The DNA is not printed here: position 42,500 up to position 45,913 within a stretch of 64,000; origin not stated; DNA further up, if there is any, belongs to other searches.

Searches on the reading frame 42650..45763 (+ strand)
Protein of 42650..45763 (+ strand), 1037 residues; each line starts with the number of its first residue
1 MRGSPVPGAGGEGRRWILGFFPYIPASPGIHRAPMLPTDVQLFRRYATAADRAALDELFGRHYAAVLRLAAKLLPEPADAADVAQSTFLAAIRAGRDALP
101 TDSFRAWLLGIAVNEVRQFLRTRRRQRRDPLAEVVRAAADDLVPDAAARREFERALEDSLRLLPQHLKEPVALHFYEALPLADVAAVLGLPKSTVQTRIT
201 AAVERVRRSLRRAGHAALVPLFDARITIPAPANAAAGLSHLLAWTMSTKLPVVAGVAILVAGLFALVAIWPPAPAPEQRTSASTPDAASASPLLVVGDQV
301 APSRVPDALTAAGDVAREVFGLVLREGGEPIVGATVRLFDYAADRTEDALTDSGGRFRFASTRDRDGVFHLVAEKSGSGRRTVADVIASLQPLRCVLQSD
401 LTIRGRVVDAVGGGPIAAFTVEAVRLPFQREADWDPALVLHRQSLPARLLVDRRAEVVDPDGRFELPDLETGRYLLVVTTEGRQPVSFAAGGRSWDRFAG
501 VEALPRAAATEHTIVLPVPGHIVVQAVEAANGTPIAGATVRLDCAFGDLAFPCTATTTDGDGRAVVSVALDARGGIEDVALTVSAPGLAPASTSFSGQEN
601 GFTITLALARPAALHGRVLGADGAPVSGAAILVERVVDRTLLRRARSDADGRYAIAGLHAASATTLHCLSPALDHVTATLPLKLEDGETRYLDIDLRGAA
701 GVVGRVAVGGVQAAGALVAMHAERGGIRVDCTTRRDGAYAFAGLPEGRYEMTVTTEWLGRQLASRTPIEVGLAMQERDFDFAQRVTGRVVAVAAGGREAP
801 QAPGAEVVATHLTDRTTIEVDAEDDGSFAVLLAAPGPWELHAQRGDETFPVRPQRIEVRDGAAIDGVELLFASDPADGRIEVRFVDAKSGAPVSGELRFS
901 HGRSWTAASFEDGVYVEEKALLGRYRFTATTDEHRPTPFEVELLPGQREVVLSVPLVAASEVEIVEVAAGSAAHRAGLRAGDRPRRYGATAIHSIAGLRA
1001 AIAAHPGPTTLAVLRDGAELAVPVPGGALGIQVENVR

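Call 6: search_protein_families(library=pfam, proteins=[window:42650-45763:+])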
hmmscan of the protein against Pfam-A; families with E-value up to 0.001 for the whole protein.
window:42650-45763:+ (1037 aa): 14 families
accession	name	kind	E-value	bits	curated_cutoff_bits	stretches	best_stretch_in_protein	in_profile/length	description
PF13620.12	CarboxypepD_reg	-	2.3e-44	150.1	32.3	4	614-696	2-81/82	Carboxypeptidase regulatory-like domain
PF04542.20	Sigma70_r2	-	5.2e-13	49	24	1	58-125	1-70/71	Sigma-70 region 2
PF13715.12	CarbopepD_reg_2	-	1.1e-09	38.6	32.2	0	457-486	29-58/88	CarboxypepD_reg-like domain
PF17210.9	SdrD_B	-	2.7e-09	37.7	29.7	0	714-755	25-66/112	SdrD B-like domain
PF07210.18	DUF1416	-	4.4e-08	33.4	23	0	314-365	15-67/97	Protein of unknown function (DUF1416)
PF08281.18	Sigma70_r4_2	-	6.7e-08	32.5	25.7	1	154-205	2-53/54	Sigma-70, region 4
PF02369.22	Big_1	-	5e-07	30.2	34.9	0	525-574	22-72/93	Bacterial Ig-like domain (group 1)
PF11974.14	bMG3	-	1.5e-06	28.6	34.9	0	328-375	25-76/103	Bacterial alpha-2-macroglobulin MG3 domain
PF04545.22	Sigma70_r4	-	1.9e-06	27.7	24.1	1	161-207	3-49/50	Sigma-70, region 4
PF20598.4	DUF6795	-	2.5e-06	28.1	27.4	0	324-363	5-47/103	Domain of unknown function (DUF6795)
PF09430.16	EMC7_beta-sandw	-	5.7e-06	27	26.6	0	731-754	23-46/122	ER membrane protein complex subunit 7, beta-sandwich domain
PF17820.7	PDZ_6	-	2.2e-05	24.6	27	1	964-1015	2-54/54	PDZ domain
PF17802.7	SpaA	-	0.00065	20.3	23.1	0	730-771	35-75/91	Prealbumin-like fold domain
PF07638.17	Sigma70_ECF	-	0.00076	19.9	21.1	0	51-211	15-184/185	ECF sigma factor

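Call 7: search_protein_families(library=ncbifam, proteins=[window:42650-45763:+])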
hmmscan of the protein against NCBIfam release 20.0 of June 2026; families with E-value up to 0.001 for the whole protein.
window:42650-45763:+ (1037 aa): 65 families (the best 25 are shown)
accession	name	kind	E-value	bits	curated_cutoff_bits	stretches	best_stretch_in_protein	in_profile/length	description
NF009166.1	PRK12513.1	equivalog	2.4e-22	79.6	206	1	37-212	7-188/193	RNA polymerase sigma factor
TIGR02937.1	sigma70-ECF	superfamily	8.4e-22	77.5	42.9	1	54-209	2-164/165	sigma-70 family RNA polymerase sigma factor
TIGR02989.1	Sig-70_gvs1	subfamily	7.7e-19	68.2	124.55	1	57-212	5-156/158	RNA polymerase sigma-70 factor, Rhodopirellula/Verrucomicrobium family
NF007216.0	PRK09638.1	equivalog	4.1e-18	65.8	194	1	46-213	11-177/180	RNA polymerase sigma factor SigY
NF009168.0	PRK12515.1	subfamily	5.2e-18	65.2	236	1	38-218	8-187/189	RNA polymerase sigma factor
NF007225.0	PRK09643.1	equivalog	3.6e-17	62.7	190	1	38-212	13-184/204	RNA polymerase sigma factor SigM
TIGR02983.1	SigE-fam_strep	subfamily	3.8e-17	62.7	141.55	1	51-211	4-159/162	SigE family RNA polymerase sigma factor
NF008888.0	PRK11922.1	equivalog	9.2e-17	61.4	204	1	38-219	16-205/231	RNA polymerase sigma factor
NF009172.0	PRK12519.1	subfamily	5.6e-16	58.7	222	1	37-212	14-191/194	RNA polymerase sigma factor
TIGR02985.1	Sig70_bacteroi1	subfamily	1.6e-15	57.7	126.4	1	55-210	3-162/162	RNA polymerase sigma-70 factor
TIGR02939.1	RpoE_Sigma70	equivalog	1.9e-15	57.4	236.15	1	38-211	6-187/190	RNA polymerase sigma factor RpoE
TIGR02952.1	Sig70_famx2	equivalog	2.2e-15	56.9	206.45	1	47-210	5-170/170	ECF subfamily RNA polymerase sigma factor, BldN family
NF004113.0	PRK05602.1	equivalog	2.3e-15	56.8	208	1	39-212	32-199/211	RNA polymerase sigma factor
NF007228.0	PRK09646.1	subfamily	1.1e-14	54.5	226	1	41-210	19-190/194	ECF RNA polymerase sigma factor SigK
NF007227.0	PRK09645.1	subfamily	1.8e-14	54.1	202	1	47-214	7-174/177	sigma-70 family RNA polymerase sigma factor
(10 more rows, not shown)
